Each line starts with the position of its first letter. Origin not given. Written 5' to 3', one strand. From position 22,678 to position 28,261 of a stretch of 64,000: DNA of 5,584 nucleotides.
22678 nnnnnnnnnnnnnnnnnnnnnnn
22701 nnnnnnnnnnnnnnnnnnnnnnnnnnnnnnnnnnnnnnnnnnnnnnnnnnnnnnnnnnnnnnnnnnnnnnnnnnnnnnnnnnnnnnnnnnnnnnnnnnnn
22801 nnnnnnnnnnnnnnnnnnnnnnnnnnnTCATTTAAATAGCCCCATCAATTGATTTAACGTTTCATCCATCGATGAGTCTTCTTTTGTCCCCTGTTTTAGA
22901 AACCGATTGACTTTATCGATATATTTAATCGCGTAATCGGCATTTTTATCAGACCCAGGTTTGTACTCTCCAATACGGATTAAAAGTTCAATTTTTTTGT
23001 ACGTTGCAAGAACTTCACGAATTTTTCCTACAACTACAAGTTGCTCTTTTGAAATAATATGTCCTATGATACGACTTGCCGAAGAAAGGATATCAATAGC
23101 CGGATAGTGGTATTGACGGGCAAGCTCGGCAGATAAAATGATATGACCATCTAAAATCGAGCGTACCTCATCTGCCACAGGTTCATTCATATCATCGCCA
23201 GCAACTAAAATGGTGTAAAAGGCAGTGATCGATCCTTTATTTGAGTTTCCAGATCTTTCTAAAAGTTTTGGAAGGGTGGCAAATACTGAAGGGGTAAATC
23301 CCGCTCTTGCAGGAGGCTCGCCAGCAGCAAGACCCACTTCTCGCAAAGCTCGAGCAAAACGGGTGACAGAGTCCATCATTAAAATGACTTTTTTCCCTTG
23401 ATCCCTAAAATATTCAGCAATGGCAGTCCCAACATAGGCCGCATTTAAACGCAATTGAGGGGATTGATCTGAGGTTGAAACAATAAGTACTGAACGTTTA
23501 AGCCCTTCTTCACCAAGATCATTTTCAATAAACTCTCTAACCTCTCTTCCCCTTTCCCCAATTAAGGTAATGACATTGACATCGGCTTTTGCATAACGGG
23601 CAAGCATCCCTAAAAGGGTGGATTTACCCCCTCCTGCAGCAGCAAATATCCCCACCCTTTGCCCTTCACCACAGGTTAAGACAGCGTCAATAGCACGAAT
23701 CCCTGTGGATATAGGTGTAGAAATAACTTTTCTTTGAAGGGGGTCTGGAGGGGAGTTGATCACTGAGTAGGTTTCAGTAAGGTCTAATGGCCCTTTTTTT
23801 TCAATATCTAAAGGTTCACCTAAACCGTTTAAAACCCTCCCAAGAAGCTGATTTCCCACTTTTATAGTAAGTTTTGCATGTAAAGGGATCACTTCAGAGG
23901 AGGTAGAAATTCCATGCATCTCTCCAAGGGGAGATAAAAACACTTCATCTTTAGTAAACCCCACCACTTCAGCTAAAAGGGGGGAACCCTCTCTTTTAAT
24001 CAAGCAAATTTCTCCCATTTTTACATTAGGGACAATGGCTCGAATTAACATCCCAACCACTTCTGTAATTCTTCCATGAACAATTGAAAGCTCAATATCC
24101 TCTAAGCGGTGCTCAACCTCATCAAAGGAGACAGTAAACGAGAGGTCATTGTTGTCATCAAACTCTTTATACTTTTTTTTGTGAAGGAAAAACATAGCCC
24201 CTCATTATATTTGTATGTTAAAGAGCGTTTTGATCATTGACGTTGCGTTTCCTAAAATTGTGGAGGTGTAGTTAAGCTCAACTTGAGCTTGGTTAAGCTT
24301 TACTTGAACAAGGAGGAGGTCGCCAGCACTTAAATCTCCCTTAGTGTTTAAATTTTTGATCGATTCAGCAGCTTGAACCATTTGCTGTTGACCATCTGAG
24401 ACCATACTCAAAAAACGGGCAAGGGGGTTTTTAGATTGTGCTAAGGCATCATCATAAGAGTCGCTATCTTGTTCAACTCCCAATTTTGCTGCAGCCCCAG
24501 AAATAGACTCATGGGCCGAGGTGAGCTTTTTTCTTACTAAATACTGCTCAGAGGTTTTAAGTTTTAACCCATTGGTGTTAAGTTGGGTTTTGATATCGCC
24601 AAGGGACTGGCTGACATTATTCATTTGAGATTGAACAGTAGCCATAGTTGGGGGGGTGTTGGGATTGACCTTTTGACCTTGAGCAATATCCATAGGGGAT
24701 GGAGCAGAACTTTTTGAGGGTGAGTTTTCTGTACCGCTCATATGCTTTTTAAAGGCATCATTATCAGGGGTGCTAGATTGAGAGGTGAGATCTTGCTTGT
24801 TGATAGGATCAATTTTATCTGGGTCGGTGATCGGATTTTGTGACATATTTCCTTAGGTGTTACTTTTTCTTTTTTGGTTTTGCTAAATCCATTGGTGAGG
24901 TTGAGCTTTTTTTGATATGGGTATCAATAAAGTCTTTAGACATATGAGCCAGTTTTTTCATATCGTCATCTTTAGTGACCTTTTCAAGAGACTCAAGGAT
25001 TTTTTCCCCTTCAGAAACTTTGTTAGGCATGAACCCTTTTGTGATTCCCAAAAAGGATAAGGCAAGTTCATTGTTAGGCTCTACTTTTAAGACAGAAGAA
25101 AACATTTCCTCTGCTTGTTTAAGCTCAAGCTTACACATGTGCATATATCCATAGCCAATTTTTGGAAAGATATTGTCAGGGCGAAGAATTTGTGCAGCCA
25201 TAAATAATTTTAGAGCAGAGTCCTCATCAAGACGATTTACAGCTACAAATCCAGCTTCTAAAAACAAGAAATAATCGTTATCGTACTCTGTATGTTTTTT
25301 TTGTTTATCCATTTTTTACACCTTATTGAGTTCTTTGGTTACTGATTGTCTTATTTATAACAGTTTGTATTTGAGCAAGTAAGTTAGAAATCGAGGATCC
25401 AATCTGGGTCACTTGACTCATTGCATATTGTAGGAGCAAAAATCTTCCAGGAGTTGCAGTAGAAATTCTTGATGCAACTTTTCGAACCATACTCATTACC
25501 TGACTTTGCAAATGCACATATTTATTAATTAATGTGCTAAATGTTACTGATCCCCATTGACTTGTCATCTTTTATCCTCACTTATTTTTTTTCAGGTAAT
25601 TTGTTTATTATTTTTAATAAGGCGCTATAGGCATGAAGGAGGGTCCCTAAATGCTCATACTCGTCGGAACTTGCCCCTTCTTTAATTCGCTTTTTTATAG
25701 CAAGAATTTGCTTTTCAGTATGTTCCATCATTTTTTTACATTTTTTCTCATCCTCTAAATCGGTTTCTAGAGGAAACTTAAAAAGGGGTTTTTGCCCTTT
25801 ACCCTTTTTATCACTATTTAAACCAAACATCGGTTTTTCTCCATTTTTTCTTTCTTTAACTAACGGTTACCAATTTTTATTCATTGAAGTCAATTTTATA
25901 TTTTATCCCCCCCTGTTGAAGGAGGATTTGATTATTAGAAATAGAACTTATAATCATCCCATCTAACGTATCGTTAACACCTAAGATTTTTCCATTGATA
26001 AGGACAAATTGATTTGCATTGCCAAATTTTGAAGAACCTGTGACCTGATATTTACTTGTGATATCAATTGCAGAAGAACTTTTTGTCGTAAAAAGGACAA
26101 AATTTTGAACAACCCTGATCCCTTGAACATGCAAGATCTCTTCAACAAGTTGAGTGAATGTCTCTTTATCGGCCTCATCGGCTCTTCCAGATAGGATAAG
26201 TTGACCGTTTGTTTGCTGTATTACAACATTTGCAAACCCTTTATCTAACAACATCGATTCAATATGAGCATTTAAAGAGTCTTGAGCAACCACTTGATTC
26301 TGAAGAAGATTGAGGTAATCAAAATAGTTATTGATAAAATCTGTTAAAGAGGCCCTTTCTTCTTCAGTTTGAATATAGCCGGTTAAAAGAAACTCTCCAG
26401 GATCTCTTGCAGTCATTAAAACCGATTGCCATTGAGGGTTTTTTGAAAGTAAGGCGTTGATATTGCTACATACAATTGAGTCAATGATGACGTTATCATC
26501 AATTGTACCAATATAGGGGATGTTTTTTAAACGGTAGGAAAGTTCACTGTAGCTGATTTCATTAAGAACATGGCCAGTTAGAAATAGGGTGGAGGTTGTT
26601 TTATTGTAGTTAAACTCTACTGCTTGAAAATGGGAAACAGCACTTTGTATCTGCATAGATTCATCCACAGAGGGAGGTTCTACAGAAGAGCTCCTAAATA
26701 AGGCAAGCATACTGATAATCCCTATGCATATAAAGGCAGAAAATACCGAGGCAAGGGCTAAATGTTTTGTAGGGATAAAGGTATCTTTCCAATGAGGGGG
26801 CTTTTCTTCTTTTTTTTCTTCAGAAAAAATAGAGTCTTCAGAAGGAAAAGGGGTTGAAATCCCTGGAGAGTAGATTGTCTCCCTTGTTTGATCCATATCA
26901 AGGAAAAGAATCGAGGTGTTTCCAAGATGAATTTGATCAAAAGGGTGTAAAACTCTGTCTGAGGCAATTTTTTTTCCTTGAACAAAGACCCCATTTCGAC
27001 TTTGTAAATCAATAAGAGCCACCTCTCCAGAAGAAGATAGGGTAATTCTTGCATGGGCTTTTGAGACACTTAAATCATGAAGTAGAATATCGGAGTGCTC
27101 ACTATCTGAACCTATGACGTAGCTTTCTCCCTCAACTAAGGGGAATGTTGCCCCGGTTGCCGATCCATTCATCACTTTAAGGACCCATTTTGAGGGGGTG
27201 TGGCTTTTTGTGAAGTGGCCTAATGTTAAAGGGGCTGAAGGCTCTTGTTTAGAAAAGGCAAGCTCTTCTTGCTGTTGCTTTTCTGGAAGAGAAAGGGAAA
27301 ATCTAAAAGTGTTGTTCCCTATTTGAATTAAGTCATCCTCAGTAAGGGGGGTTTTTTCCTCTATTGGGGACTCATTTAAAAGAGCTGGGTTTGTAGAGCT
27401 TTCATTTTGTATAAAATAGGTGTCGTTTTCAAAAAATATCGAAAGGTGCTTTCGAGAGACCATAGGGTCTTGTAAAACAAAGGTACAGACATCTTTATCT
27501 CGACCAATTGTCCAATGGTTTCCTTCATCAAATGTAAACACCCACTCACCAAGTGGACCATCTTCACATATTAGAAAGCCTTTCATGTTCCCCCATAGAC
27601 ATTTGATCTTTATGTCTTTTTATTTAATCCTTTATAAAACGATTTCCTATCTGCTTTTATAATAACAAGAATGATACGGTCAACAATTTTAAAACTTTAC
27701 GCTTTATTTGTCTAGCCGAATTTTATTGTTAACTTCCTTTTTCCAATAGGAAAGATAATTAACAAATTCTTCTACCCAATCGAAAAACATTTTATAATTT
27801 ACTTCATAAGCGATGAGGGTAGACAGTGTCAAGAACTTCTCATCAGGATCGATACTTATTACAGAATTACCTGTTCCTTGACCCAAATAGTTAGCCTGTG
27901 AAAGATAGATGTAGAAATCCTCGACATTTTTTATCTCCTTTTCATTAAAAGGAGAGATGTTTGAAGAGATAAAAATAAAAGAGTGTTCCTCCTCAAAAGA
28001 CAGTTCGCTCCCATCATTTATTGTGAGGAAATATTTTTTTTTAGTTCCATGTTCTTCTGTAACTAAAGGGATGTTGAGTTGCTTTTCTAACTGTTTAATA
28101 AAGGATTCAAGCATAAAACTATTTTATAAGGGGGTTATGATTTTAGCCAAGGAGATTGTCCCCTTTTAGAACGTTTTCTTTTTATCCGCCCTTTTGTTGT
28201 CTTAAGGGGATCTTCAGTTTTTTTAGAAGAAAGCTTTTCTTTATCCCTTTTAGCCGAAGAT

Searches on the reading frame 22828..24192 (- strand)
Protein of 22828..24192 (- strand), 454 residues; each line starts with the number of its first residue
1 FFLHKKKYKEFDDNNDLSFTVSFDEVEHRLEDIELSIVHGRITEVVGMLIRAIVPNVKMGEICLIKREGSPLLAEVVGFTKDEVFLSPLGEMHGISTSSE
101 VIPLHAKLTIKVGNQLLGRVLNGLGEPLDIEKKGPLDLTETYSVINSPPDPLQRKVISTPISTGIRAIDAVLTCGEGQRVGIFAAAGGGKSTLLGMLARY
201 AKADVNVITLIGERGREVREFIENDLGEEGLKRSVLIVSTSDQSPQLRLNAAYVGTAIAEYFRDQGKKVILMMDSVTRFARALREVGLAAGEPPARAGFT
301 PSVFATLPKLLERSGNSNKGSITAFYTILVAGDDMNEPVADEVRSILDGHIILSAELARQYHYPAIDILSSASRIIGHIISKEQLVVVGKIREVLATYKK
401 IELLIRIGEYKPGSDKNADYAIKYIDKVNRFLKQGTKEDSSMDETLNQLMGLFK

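Call 69: search_protein_families(library=pfam, proteins=[window:22828-24192:-], max_evalue=0.01)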
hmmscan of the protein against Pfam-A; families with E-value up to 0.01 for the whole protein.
window:22828-24192:- (454 aa): 4 families
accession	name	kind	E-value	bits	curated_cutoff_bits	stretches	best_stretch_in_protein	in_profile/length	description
PF00006.31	ATP-synt_ab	-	5.1e-88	294.7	29.5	1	164-373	1-213/213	ATP synthase alpha/beta family, nucleotide-binding domain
PF18269.6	T3SS_ATPase_C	-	7.9e-24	83.7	22.7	1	381-450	2-71/72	T3SS EscN ATPase C-terminal domain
PF02874.29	ATP-synt_ab_N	-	1.3e-06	29.3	20.9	1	42-104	1-68/69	ATP synthase alpha/beta family, beta-barrel domain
PF00005.33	ABC_tran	-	0.0036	18.4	25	1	172-217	6-51/137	ABC transporter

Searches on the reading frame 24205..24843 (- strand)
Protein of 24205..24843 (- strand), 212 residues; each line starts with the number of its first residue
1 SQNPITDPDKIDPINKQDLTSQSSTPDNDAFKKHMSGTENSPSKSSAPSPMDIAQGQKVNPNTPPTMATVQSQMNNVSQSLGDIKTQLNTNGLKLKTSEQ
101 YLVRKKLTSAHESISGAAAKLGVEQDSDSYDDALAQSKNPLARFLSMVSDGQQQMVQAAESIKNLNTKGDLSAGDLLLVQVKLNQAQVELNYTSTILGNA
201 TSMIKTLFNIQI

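Call 7: search_protein_families(library=ncbifam, proteins=[window:24205-24843:-], max_evalue=1)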
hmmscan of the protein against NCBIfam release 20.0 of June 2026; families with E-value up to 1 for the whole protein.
window:24205-24843:- (212 aa): 2 families
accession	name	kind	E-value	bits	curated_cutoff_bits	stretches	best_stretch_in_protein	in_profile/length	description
NF038350.1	taxis_HmpF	equivalog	0.046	12.1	200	1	67-207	150-300/553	pilus motility taxis protein HmpF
TIGR03930.1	WXG100_ESAT6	subfamily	0.51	10.6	44.85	0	67-99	53-85/90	WXG100 family type VII secretion target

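Call 69: search_protein_families(library=pfam, proteins=[window:24205-24843:-], max_evalue=0.01)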
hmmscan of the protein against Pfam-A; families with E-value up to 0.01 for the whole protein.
window:24205-24843:- (212 aa): 1 family
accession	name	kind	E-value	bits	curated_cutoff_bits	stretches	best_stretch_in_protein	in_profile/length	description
PF09392.15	T3SS_needle_F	-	0.0088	16.6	29.4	0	150-197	14-57/71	Type III secretion needle MxiH, YscF, SsaG, EprI, PscF, EscF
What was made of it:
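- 24205..24846 (-): 213-aa protein between CdsN and CdsG. Its C-terminus weakly matches the T3SS needle family, which makes it an alternative candidate for a needle-distal or adaptor component. Call 69 (PF09392, E 0.0088, residues 150-197).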

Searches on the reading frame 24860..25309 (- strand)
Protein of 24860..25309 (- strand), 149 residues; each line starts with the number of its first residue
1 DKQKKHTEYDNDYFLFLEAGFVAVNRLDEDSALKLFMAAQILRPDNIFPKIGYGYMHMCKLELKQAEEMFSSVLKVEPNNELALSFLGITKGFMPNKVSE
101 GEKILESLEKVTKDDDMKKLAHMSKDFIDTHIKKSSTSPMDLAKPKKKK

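Call 69: search_protein_families(library=pfam, proteins=[window:24860-25309:-], max_evalue=0.01)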
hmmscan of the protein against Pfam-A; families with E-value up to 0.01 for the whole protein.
window:24860-25309:- (149 aa): 1 family
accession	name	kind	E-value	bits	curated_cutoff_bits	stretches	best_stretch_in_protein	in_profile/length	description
PF23914.1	TPR_CcmH_CycH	-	0.0017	18.7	42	1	22-116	59-155/158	Cytochrome c-type biogenesis protein H TPR domain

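Call 93: search_protein_families(library=ncbifam, proteins=[window:24860-25309:-], max_evalue=0.01)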
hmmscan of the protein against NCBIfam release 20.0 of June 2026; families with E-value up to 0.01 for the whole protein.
window:24860-25309:- (149 aa): 3 families
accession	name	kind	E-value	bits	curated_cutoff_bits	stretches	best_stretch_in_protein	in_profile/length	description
NF052304.1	CdsG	equivalog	1.7e-42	144.7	170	1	8-136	3-131/133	CdsG family type III secretion system protein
NF008520.0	PRK11447.1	equivalog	3.8e-05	21.7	858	1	11-86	349-424/1157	cellulose synthase complex outer membrane protein BcsC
TIGR02917.1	PEP_TPR_lipo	equivalog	0.00071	17.6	312.2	1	24-117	136-228/899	XrtA/PEP-CTERM system TPR-repeat protein PrsT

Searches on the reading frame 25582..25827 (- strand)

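Call 69: search_protein_families(library=pfam, proteins=[window:25582-25827:-], max_evalue=0.01)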
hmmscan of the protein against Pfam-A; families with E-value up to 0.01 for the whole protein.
window:25582-25827:- (81 aa): 1 family
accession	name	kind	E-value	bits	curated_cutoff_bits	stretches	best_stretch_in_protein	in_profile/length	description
PF17376.7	DUF5398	-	1.8e-17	64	28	1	1-79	2-79/80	Family of unknown function (DUF5398)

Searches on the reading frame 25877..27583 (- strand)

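Call 69: search_protein_families(library=pfam, proteins=[window:25877-27583:-], max_evalue=0.01)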
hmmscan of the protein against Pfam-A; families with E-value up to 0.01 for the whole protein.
window:25877-27583:- (568 aa): 9 families
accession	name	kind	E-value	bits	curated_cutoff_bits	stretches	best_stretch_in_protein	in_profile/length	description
PF00498.31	FHA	-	5.7e-33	113.6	20.7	2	24-89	1-67/67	FHA domain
PF16697.10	Yop-YscD_cpl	-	2.7e-31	108.1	33.2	2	136-228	1-91/94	Inner membrane component of T3SS, cytoplasmic domain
PF23862.1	CdsD_C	-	7.1e-21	74.5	27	1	510-565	1-56/56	CdsD C-terminal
PF22598.2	CdsD_PD2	-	1.8e-17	63.4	27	1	368-428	1-61/61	CdsD, periplasmic PD2 domain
PF23863.2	CdsD_PD1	-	3.5e-15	56.1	33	1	315-364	1-50/50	CdsD PD1 domain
PF16693.10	Yop-YscD_ppl_1st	-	6.5e-05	23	24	0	392-419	24-51/62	YscD/CdsD-like Bon-like domain 1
PF21934.1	Yop-YscD_ppl_3rd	-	7.9e-05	22.8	24.3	1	440-481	5-47/64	YscD/CdsD-like Bon-like domain 3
PF21937.1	Yop-YscD_ppl_2nd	-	0.00067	19.8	27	0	391-415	24-48/67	YscD/CdsD-like Bon-like domain 2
PF04972.22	BON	-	0.001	19.7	27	0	441-489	9-61/69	BON domain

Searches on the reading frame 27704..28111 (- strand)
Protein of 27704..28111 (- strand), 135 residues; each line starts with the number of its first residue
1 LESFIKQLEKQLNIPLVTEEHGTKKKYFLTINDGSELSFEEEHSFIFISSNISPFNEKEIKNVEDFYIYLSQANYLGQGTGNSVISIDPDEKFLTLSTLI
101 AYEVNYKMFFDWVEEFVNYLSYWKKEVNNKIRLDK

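Call 3: search_protein_families(library=pfam, proteins=[window:27704-28111:-], max_evalue=1)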
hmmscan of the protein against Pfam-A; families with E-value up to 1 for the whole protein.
window:27704-28111:- (135 aa): 1 family
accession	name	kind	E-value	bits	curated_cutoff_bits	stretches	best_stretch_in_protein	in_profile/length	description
PF05932.18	CesT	-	4.5e-09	36.9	22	1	4-124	2-119/119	Tir chaperone protein (CesT) family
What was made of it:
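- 27704..28114 (-): CesT-family class I chaperone-like protein (136 aa). Call 3 (PF05932, E 4.5e-9).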

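Call 7: search_protein_families(library=ncbifam, proteins=[window:27704-28111:-], max_evalue=1)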
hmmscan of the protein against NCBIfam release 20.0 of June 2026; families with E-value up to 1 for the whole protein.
window:27704-28111:- (135 aa): 0 families
